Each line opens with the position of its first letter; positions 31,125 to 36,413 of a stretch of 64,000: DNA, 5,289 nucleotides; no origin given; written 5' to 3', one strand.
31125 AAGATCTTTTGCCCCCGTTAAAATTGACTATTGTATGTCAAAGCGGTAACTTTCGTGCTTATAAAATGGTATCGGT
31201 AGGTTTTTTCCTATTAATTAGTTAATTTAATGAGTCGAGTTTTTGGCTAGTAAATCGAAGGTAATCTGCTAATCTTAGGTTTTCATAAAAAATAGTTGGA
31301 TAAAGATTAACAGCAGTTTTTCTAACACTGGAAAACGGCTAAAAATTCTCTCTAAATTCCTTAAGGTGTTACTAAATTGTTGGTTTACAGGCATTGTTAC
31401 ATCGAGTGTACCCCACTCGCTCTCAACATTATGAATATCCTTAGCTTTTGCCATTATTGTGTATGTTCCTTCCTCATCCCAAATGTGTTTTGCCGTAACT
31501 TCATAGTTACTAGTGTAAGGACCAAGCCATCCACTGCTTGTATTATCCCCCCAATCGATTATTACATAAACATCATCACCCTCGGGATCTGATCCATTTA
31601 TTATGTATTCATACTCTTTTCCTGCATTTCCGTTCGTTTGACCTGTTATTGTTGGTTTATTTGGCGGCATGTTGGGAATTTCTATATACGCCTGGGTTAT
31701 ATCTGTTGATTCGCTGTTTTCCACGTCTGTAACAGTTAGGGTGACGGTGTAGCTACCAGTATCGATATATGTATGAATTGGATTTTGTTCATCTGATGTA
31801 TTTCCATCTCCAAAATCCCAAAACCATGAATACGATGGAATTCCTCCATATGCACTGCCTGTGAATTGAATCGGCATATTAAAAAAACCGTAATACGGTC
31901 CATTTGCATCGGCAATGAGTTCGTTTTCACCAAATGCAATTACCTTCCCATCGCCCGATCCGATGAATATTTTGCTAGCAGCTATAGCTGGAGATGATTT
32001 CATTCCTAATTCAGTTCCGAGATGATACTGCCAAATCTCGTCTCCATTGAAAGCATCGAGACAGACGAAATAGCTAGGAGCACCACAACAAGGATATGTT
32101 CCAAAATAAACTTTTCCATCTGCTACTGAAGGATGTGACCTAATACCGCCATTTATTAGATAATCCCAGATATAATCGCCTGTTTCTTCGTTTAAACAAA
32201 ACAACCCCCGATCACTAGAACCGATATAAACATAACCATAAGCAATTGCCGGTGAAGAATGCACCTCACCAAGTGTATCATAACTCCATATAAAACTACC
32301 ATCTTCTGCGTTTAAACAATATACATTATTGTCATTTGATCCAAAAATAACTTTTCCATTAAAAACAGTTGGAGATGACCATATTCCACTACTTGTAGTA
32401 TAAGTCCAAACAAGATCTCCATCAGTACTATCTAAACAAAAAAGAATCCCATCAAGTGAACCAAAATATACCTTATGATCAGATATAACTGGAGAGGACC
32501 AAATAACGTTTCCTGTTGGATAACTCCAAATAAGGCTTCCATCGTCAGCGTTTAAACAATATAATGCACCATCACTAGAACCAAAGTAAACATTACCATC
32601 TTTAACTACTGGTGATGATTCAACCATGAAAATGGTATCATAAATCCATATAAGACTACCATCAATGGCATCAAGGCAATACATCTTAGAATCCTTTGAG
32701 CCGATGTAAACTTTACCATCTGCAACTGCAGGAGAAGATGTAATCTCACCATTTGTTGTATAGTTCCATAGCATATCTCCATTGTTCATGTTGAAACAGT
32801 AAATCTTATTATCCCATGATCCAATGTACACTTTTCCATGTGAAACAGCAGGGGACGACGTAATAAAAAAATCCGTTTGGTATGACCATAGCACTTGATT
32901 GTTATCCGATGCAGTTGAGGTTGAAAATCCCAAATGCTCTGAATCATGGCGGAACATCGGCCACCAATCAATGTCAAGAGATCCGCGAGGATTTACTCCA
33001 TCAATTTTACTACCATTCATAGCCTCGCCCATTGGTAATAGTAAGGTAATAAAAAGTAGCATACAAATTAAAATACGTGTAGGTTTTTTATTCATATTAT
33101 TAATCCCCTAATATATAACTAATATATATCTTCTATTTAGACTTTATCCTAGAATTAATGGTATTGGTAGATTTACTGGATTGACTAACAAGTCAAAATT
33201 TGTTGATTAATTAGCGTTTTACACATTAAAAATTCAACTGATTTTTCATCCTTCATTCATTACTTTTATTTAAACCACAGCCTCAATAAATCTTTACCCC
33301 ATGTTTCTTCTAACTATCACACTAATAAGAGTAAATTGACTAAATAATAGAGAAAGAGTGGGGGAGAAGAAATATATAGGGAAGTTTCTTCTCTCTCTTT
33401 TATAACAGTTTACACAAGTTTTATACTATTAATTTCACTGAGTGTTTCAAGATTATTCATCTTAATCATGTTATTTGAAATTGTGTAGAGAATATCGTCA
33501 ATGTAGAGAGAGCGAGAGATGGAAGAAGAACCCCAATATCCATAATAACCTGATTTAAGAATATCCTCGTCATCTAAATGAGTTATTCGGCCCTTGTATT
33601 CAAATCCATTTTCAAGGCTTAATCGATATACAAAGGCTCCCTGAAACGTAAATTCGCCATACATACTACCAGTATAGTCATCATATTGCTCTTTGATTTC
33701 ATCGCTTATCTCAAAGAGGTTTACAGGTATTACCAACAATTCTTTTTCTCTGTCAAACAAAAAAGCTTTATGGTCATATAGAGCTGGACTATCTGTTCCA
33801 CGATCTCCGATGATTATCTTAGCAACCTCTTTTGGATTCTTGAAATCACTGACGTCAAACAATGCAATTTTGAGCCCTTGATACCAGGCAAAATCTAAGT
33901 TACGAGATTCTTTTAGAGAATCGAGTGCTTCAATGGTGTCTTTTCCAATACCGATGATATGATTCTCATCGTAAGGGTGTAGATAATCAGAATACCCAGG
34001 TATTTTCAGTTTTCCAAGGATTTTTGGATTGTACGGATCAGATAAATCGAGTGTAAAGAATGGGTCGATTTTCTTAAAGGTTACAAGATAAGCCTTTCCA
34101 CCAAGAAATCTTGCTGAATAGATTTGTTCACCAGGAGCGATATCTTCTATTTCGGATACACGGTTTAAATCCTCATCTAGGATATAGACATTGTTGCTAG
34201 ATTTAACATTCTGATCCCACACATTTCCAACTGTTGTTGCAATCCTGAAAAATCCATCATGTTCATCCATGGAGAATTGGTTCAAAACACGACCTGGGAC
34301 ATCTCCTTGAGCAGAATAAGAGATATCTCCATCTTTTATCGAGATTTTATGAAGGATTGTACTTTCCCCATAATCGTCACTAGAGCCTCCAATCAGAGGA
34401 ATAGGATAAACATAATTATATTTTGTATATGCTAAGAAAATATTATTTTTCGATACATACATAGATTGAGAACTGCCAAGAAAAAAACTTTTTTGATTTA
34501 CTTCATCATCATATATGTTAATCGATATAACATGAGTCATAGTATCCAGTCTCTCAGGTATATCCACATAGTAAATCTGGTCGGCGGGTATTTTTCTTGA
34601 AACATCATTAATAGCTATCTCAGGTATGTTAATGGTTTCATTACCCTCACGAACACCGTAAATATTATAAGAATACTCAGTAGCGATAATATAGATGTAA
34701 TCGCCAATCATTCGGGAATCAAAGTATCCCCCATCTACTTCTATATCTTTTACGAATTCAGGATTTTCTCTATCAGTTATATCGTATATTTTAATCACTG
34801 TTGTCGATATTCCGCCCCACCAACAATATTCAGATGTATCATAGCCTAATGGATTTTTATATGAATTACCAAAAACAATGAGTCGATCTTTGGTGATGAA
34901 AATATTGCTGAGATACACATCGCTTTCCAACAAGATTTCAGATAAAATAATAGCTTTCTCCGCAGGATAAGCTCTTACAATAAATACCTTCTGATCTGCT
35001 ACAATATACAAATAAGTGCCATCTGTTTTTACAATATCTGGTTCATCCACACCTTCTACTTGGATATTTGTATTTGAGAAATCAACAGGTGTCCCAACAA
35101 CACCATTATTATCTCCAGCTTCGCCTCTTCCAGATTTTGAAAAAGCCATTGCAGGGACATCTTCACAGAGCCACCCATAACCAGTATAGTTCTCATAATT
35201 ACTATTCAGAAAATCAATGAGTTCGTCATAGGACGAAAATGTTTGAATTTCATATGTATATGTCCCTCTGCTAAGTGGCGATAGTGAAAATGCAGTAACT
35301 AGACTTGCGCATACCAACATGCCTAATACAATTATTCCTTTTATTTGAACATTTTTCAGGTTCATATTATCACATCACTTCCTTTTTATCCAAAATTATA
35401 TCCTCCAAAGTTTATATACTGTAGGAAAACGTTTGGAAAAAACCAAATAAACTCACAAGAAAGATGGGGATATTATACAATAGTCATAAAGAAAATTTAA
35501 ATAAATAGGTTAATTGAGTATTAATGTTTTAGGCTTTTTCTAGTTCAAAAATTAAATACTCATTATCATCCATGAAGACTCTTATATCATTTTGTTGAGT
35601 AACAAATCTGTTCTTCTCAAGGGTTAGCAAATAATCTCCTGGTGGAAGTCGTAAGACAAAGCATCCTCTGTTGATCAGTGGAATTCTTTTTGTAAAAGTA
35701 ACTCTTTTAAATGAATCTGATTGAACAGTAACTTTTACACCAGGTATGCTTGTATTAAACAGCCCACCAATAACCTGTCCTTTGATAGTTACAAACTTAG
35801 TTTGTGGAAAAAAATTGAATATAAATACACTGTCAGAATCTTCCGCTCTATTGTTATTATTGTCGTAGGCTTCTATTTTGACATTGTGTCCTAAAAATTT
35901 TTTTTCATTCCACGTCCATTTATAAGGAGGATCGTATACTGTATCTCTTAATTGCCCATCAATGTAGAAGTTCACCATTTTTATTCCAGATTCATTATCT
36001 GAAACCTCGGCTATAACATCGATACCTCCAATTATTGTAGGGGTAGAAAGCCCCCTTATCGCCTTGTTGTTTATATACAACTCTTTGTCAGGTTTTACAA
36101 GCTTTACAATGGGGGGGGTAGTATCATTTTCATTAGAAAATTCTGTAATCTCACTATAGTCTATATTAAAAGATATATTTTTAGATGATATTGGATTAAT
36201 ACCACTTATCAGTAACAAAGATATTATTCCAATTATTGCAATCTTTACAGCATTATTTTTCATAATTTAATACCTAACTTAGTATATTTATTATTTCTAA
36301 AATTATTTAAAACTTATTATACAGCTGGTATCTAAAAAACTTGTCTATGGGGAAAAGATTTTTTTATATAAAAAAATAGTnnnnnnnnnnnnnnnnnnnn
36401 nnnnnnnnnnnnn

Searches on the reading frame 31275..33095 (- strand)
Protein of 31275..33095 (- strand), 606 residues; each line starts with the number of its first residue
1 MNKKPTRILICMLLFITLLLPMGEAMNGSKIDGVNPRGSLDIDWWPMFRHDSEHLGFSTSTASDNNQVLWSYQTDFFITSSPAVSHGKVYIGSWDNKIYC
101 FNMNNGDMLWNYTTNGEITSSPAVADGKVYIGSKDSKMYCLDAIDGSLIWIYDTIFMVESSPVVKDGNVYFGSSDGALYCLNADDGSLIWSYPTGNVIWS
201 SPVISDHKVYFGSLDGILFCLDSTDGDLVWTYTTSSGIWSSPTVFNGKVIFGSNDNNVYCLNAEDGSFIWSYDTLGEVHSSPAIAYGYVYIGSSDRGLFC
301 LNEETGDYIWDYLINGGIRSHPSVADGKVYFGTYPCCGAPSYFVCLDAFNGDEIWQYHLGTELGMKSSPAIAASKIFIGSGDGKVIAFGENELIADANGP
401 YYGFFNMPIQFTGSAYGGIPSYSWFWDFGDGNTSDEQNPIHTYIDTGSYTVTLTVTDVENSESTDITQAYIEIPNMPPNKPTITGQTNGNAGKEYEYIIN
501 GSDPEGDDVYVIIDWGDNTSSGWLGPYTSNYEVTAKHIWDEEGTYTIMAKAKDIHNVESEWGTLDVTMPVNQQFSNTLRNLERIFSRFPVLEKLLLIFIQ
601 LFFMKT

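Call 14: search_protein_families(library=pfam, proteins=[window:31275-33095:-])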
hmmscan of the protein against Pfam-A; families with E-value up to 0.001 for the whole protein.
window:31275-33095:- (606 aa): 7 families
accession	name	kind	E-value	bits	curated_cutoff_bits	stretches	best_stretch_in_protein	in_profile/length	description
PF13570.13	Beta-prop_ACSF4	-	2.4e-67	228.1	133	2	63-284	36-263/329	Beta-alanine-activating enzyme, beta-propeller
PF13360.13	PQQ_2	-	4.1e-47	161.2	27.6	3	66-214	13-177/233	Outer membrane protein assembly factor BamB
PF18911.6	PKD_4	-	5.6e-18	65.2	27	1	408-465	19-79/85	PKD domain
PF01011.28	PQQ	-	3.7e-13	49.5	26.7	0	117-154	48-85/595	Glucose/ethanol/alcohol dehydrogenase, beta-propeller domain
PF00801.26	PKD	-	1.5e-11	44.6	23.5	1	406-467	14-77/80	PKD domain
PF17164.10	DUF5122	-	3.4e-06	27.7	27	0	250-268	15-32/36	Domain of unknown function (DUF5122) beta-propeller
PF14435.11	SUKH-4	-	2.8e-05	24.7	25.5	0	229-268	62-101/179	SUKH-4 immunity protein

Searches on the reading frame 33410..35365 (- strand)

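Call 14: search_protein_families(library=pfam, proteins=[window:33410-35365:-])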
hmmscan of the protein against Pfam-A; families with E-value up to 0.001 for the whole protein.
window:33410-35365:- (651 aa): 1 family
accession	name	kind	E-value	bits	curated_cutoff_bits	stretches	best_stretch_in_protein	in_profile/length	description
PF09826.15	Beta_propel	-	9.4e-167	556.2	22.4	1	96-642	1-495/495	Beta propeller domain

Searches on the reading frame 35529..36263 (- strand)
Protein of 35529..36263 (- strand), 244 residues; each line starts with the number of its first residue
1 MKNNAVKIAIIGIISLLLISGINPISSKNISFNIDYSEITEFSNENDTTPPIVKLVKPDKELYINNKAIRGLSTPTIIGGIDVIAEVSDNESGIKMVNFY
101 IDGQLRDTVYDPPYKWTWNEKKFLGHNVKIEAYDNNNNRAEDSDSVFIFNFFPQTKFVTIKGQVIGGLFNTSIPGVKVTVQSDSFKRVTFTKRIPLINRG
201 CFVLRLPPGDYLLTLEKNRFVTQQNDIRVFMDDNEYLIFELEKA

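Call 15: search_protein_families(library=pfam, proteins=[window:35529-36263:-])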
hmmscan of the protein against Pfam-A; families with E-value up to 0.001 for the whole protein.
window:35529-36263:- (244 aa): 2 families
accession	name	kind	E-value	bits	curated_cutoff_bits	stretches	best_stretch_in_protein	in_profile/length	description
PF17957.7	Big_7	-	9.1e-10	39.5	24.1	1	79-122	18-60/70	Bacterial Ig domain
PF13620.12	CarboxypepD_reg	-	9.4e-07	29.5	32.3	1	159-241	1-81/82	Carboxypeptidase regulatory-like domain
